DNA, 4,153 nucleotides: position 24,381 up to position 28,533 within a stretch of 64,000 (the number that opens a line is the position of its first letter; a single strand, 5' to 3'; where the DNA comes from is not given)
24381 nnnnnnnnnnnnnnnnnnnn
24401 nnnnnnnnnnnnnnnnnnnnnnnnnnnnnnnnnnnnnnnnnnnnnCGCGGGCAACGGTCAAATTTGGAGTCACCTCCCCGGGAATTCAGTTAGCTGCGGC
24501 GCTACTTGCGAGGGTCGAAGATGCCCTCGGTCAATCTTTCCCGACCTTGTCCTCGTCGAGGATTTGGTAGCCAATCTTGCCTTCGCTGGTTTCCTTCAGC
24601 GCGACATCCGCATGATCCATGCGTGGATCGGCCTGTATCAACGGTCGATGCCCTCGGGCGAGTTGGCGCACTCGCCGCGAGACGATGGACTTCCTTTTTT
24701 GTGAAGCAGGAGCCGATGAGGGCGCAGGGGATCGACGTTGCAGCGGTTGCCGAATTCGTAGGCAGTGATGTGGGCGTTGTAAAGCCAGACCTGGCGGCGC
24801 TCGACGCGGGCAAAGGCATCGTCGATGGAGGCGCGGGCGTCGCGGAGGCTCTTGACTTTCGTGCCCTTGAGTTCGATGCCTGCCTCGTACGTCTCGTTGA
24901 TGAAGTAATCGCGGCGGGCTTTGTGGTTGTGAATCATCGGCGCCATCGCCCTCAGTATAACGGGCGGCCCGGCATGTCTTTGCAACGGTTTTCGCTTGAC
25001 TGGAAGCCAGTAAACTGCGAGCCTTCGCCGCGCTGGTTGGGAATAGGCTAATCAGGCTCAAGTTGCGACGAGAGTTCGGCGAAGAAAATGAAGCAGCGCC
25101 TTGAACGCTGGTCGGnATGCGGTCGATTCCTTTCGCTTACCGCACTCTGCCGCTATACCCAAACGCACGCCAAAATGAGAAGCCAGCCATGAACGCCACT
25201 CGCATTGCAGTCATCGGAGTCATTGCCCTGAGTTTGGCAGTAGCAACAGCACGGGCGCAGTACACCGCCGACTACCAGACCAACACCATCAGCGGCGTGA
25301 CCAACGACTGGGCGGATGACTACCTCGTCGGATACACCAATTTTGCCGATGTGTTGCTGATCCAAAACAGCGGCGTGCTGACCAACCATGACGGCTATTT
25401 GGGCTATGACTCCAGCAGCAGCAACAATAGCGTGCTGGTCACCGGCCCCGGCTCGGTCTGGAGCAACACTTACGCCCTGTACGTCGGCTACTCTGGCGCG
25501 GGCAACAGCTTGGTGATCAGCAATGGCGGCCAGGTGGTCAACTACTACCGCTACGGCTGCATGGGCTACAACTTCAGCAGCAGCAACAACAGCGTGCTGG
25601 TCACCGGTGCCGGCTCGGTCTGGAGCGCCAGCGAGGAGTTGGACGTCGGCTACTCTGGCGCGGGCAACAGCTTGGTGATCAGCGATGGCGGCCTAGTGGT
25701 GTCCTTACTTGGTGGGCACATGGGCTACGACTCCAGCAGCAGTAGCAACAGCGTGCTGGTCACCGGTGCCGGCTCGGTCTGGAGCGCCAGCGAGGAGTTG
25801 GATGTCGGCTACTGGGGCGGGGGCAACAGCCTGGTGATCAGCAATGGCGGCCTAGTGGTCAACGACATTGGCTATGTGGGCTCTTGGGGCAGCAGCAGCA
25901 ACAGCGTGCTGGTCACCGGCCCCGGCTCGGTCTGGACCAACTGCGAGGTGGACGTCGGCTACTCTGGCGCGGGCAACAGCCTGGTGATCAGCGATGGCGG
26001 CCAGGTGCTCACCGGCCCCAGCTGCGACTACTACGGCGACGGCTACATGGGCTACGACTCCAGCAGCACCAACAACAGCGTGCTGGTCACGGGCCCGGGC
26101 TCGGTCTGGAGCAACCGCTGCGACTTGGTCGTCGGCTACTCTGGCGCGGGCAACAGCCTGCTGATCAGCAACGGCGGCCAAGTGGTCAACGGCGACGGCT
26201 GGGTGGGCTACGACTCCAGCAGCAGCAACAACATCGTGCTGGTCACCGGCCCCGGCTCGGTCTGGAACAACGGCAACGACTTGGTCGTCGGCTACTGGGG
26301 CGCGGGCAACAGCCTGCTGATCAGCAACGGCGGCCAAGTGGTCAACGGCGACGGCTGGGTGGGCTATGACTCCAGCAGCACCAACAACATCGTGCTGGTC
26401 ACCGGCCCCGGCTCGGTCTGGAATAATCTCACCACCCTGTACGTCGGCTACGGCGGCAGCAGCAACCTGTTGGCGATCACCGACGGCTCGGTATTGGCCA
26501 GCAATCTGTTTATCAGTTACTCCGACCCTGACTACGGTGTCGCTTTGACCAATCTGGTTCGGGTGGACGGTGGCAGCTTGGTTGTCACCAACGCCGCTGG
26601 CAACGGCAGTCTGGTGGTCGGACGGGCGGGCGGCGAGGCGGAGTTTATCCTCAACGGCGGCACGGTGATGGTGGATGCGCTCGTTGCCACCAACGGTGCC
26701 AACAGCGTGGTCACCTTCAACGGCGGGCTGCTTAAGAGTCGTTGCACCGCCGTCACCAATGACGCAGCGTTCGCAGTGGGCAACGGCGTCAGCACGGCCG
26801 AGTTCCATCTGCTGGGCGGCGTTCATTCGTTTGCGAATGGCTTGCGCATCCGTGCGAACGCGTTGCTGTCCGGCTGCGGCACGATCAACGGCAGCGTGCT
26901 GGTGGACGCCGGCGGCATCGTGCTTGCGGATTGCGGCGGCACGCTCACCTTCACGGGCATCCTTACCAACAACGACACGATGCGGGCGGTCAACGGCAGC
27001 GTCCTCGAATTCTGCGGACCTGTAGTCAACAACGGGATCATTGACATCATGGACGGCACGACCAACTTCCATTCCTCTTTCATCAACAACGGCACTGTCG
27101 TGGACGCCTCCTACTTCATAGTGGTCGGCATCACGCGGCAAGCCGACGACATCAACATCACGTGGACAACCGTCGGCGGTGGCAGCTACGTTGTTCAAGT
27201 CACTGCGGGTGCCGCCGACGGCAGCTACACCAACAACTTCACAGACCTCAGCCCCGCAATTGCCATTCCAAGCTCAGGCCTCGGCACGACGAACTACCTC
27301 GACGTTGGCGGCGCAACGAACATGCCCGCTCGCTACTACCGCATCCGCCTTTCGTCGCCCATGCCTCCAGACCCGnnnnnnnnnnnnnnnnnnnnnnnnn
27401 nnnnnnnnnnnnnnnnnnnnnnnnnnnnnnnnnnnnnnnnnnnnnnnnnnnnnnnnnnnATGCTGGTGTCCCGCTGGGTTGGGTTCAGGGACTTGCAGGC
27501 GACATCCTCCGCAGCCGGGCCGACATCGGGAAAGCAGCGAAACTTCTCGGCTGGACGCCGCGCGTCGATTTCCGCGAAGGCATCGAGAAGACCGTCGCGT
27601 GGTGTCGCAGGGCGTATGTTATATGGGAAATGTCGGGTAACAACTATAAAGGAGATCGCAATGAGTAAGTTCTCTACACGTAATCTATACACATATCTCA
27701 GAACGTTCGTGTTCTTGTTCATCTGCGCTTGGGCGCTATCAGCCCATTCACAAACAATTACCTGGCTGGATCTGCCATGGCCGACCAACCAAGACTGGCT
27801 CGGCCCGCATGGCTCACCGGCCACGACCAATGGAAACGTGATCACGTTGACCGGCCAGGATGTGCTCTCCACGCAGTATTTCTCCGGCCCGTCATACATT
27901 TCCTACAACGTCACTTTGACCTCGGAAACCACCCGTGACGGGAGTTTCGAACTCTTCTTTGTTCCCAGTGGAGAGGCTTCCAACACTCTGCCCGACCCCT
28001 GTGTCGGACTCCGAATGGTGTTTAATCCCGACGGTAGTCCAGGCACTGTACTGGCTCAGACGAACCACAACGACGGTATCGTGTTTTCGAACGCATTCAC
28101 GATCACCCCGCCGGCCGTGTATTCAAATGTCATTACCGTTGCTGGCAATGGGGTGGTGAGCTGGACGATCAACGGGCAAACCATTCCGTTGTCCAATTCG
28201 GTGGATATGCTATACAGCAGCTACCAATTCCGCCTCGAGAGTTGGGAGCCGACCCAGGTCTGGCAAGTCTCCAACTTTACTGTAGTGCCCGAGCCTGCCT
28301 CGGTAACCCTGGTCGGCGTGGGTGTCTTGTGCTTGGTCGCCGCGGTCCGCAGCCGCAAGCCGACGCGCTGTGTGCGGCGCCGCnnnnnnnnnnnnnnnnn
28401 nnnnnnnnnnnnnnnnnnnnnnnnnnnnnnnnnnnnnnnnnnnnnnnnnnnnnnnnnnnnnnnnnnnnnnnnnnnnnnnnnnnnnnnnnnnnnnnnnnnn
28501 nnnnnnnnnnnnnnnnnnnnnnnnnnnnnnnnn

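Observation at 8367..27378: Unnamed ~110-aa C-terminal domain shared by three unrelated secreted proteins (S53 sedolisin, C1 peptidase, beta-repeat adhesin)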

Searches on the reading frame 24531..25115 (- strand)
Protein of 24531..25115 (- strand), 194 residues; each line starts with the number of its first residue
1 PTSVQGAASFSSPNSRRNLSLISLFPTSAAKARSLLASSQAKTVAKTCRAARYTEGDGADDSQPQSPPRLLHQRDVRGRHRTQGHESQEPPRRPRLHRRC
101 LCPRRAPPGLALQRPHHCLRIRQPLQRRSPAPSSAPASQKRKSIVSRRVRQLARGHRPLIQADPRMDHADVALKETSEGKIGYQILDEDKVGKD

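Call 16: search_protein_families(library=pfam, proteins=[window:24531-25115:-], max_evalue=0.01)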
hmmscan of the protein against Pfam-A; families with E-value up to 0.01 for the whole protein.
window:24531-25115:- (194 aa): 1 family
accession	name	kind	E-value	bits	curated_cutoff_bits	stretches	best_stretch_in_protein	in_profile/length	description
PF01192.27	RNA_pol_Rpb6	-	3.6e-06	27.3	26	1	144-183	15-53/53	RNA polymerase Rpb6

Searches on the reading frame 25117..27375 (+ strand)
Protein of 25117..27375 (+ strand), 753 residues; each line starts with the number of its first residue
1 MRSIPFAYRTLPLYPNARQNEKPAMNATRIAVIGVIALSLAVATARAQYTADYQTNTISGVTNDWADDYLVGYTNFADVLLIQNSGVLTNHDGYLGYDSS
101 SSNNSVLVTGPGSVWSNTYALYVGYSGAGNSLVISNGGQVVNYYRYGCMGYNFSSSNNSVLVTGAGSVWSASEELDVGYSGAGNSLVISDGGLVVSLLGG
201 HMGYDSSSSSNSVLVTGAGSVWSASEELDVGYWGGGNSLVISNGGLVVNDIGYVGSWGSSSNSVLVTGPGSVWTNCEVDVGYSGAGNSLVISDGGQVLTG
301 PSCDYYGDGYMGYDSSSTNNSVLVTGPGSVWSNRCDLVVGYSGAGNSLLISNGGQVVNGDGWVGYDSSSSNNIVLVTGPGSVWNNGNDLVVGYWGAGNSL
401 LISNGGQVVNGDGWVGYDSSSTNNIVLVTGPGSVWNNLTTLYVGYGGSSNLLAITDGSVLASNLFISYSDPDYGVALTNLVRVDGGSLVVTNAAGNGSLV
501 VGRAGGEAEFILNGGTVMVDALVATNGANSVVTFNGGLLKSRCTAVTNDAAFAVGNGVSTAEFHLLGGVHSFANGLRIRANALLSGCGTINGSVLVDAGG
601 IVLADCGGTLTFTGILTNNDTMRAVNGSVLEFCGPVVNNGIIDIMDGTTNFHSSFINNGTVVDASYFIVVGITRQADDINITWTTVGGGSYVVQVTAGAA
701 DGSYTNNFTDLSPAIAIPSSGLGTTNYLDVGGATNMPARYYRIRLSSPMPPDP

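Call 6: search_protein_families(library=pfam, proteins=[window:25117-27375:+], max_evalue=0.1)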
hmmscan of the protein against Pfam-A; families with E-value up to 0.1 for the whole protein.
window:25117-27375:+ (753 aa): 1 family
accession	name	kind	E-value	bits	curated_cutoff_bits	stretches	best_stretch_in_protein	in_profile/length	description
PF25024.1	EGF_TEN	-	0.01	15.9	65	0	303-351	14-61/234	Teneurin EGF domain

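Call 7: search_protein_families(library=ncbifam, proteins=[window:25117-27375:+], max_evalue=0.1)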
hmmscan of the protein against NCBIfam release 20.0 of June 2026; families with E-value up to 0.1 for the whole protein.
window:25117-27375:+ (753 aa): 1 family
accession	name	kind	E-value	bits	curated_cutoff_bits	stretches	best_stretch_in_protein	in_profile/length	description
TIGR04393.1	rpt_T5SS_PEPC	repeat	2.7e-68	225.8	23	7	92-142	1-49/49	T5SS/PEP-CTERM-associated repeat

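Call 49: find_homologous_proteins(query=window:25189-27102:+, max_evalue=1e-10)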
Query seq(638 aa) (638 aa): 1523 proteins with E <= 1e-10 among 8000 candidates; the best 120 are listed.
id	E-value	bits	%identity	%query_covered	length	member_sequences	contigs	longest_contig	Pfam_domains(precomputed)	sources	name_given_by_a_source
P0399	0.0e+0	1282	76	100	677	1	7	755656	-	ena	-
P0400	0.0e+0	1280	76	100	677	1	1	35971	-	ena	-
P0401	0.0e+0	1278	76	100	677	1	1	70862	-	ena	-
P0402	0.0e+0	1224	85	100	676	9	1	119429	-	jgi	jgi:T5SS/PEP-CTERM-associated repeat protein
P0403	0.0e+0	1076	81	77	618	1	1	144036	-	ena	-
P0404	1.5e-228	779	47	97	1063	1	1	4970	-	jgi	jgi:T5SS/PEP-CTERM-associated repeat protein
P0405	5.8e-213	728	53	98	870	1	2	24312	PF18884.6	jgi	jgi:T5SS/PEP-CTERM-associated repeat protein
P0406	1.1e-204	700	38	68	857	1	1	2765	-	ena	-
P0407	2.5e-196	673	46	95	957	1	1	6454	-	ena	-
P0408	3.4e-186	639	38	86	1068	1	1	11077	-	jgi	jgi:T5SS/PEP-CTERM-associated repeat protein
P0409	8.3e-186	638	44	92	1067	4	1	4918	-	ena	-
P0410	4.5e-182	625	53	68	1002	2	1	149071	-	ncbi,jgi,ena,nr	ncbi:MAG TPA: Amuc_1099 family pilus-like system protein [Verrucomicrobiae bacterium]|nr:Amuc_1099 f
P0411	2.8e-179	616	42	78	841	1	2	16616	PF18884.6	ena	-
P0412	4.9e-179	615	99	47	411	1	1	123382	-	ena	-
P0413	7.4e-179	615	53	94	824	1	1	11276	-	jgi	jgi:fibronectin-binding autotransporter adhesin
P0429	1.0e-161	558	52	77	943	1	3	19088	PF18884.6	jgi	jgi:fibronectin-binding autotransporter adhesin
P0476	5.8e-141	490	48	69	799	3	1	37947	PF18884.6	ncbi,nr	ncbi:MAG TPA: hypothetical protein VL171_08870 [Verrucomicrobiae bacterium]|nr:hypothetical protein 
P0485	1.3e-137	479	45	75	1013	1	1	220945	PF18884.6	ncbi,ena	-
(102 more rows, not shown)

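Call 61: search_protein_families(library=ncbifam, proteins=[P0410, P0405, P0429, P0476, P0485], max_evalue=0.001)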
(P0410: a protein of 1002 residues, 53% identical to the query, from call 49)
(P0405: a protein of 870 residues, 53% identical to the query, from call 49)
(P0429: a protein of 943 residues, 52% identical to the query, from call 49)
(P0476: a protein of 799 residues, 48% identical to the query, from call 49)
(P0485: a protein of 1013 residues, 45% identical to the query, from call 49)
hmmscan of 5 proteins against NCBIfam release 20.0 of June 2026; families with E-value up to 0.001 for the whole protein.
P0410 (1002 aa): 3 families
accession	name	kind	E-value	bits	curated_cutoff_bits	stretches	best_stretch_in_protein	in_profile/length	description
TIGR04393.1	rpt_T5SS_PEPC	repeat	1.3e-104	342.1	23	12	69-118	2-49/49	T5SS/PEP-CTERM-associated repeat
NF042425.1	Amuc_1099_fam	equivalog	1.9e-13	50.7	50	1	866-921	95-152/321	Amuc_1099 family pilus-like system protein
NF047639.1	throspo3_MtsD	equivalog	5.5e-09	34.7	800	1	873-923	484-534/651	cell-cell cohesion protein MtsD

P0405 (870 aa): 3 families
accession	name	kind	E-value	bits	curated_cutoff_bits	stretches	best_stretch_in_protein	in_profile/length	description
TIGR04393.1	rpt_T5SS_PEPC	repeat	8.1e-63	208.3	23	8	72-121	2-49/49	T5SS/PEP-CTERM-associated repeat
NF042425.1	Amuc_1099_fam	equivalog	1.3e-09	38.1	50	1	740-792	101-153/321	Amuc_1099 family pilus-like system protein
NF047639.1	throspo3_MtsD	equivalog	1.2e-07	30.3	800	1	741-790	482-531/651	cell-cell cohesion protein MtsD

P0429 (943 aa): 3 families
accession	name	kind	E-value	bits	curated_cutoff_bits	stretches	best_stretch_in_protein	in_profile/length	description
TIGR04393.1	rpt_T5SS_PEPC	repeat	3.8e-63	209.3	23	8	361-408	1-48/49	T5SS/PEP-CTERM-associated repeat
NF042425.1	Amuc_1099_fam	equivalog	4.3e-10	39.7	50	1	818-865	105-152/321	Amuc_1099 family pilus-like system protein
NF047639.1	throspo3_MtsD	equivalog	6.9e-08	31.1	800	1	815-867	482-534/651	cell-cell cohesion protein MtsD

P0476 (799 aa): 3 families
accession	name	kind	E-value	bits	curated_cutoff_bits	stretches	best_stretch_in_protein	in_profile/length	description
TIGR04393.1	rpt_T5SS_PEPC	repeat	1.6e-54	181.7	23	7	396-444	2-48/49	T5SS/PEP-CTERM-associated repeat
NF047639.1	throspo3_MtsD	equivalog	1.5e-07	29.9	800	1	665-720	482-534/651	cell-cell cohesion protein MtsD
NF042425.1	Amuc_1099_fam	equivalog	2.3e-07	30.7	50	1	668-718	105-152/321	Amuc_1099 family pilus-like system protein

P0485 (1013 aa): 3 families
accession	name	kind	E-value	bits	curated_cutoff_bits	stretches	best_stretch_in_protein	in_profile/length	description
TIGR04393.1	rpt_T5SS_PEPC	repeat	2e-111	363.9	23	12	492-540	2-47/49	T5SS/PEP-CTERM-associated repeat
NF042425.1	Amuc_1099_fam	equivalog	4e-08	33.2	50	1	888-933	106-148/321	Amuc_1099 family pilus-like system protein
NF047639.1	throspo3_MtsD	equivalog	3.1e-05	22.3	800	1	882-935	480-530/651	cell-cell cohesion protein MtsD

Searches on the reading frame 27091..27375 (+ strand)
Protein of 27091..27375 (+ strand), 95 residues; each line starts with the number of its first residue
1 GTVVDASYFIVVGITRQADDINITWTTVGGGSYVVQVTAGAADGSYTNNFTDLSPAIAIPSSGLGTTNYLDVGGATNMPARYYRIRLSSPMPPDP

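Call 72: predict_structure(alignment_id=A3)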
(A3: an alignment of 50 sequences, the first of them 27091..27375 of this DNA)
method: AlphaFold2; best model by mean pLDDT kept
length: 95 residues; sequences in the alignment: 50
mean_pLDDT: 85.0   pTM: 0.73
mean pLDDT of the five models: 85.0, 83.6, 83.4, 82.8, 81.8
residues with pLDDT >= 90: 46; 70-90: 35; 50-70: 10; < 50: 4
segments of 3 or more residues with pLDDT < 50: 1-4
pLDDT, mean of each block of 10 residues (from residue 1): 61 92 92 92 88 92 89 83 88 62
secondary structure, 60 per line:
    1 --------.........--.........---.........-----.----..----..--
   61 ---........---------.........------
elements in order: E9-17 E20-28 E32-40 E64-71 E81-89

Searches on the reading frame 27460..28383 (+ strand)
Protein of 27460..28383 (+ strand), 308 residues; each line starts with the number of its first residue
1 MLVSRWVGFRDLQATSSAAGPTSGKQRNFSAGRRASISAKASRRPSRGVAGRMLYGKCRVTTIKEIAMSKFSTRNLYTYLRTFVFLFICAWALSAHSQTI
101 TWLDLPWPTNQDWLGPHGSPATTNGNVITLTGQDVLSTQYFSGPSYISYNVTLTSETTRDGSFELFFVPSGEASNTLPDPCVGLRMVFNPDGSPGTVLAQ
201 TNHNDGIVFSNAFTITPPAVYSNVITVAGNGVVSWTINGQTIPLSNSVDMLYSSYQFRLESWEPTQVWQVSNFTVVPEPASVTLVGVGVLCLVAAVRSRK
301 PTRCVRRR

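Call 16: search_protein_families(library=pfam, proteins=[window:27460-28383:+], max_evalue=0.01)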
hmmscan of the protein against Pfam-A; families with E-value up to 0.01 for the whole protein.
window:27460-28383:+ (308 aa): 1 family
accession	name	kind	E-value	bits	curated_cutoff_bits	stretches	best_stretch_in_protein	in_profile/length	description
PF07589.16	PEP-CTERM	-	0.00013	22.3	20.7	1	276-299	2-23/24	PEP-CTERM motif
